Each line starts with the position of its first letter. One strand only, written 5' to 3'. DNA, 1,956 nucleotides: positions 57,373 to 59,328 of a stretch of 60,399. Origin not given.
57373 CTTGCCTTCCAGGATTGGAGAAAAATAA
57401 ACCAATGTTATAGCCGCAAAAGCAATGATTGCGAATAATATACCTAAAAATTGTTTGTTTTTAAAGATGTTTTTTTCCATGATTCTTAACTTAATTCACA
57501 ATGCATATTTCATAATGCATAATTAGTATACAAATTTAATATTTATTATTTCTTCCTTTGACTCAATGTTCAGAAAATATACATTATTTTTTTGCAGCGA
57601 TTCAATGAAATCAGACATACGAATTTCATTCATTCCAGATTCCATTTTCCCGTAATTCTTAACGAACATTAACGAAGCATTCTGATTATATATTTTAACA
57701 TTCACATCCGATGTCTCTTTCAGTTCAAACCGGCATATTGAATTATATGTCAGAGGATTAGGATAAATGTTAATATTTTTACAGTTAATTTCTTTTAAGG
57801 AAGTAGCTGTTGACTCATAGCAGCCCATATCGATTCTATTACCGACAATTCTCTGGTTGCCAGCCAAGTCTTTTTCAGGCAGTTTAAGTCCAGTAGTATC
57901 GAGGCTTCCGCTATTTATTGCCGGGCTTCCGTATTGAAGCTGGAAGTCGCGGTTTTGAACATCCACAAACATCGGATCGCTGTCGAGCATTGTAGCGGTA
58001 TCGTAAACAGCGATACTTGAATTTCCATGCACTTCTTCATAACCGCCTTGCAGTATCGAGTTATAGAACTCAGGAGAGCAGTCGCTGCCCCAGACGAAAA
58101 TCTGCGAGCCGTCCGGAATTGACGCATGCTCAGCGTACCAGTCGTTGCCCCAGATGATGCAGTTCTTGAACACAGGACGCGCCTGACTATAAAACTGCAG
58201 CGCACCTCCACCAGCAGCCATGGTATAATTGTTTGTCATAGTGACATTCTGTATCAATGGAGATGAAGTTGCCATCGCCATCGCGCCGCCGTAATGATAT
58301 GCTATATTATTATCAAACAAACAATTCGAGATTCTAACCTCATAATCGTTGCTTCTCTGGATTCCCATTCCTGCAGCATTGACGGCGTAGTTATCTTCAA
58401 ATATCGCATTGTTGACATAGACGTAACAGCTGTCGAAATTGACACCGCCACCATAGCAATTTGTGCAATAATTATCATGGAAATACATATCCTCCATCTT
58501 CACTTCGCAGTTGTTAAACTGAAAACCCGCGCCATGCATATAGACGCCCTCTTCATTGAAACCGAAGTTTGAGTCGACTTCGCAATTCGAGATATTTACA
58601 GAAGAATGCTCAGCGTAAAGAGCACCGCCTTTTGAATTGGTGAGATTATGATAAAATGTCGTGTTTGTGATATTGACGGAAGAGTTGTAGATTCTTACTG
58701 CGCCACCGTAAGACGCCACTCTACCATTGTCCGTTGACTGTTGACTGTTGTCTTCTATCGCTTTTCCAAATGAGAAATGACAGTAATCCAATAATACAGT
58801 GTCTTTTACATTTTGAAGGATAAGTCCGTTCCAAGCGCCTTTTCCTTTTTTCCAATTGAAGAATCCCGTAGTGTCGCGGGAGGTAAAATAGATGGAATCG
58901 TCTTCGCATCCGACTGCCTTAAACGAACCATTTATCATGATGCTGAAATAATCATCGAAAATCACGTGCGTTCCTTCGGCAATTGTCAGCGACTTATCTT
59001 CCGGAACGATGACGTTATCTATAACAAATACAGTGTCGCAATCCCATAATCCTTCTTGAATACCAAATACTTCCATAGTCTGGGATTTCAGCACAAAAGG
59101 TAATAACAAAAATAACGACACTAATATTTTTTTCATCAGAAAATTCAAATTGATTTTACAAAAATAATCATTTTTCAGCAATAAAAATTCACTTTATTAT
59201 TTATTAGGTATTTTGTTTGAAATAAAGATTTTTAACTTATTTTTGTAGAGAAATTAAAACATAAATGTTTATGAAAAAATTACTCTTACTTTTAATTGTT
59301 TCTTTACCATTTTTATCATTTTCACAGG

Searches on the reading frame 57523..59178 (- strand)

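Call 66: search_protein_families(library=pfam, proteins=[window:57523-59178:-], max_evalue=0.001)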
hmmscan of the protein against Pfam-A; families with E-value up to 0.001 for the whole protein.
window:57523-59178:- (551 aa): 2 families
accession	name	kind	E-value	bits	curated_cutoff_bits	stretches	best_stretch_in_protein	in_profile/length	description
PF13229.12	Beta_helix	-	2.1e-12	47.4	25.9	2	254-349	29-115/158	Right handed beta helix region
PF02415.23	Chlam_PMP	-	8.3e-06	26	20.6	0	172-190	1-19/19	Chlamydia polymorphic membrane protein (Chlamydia_PMP) repeat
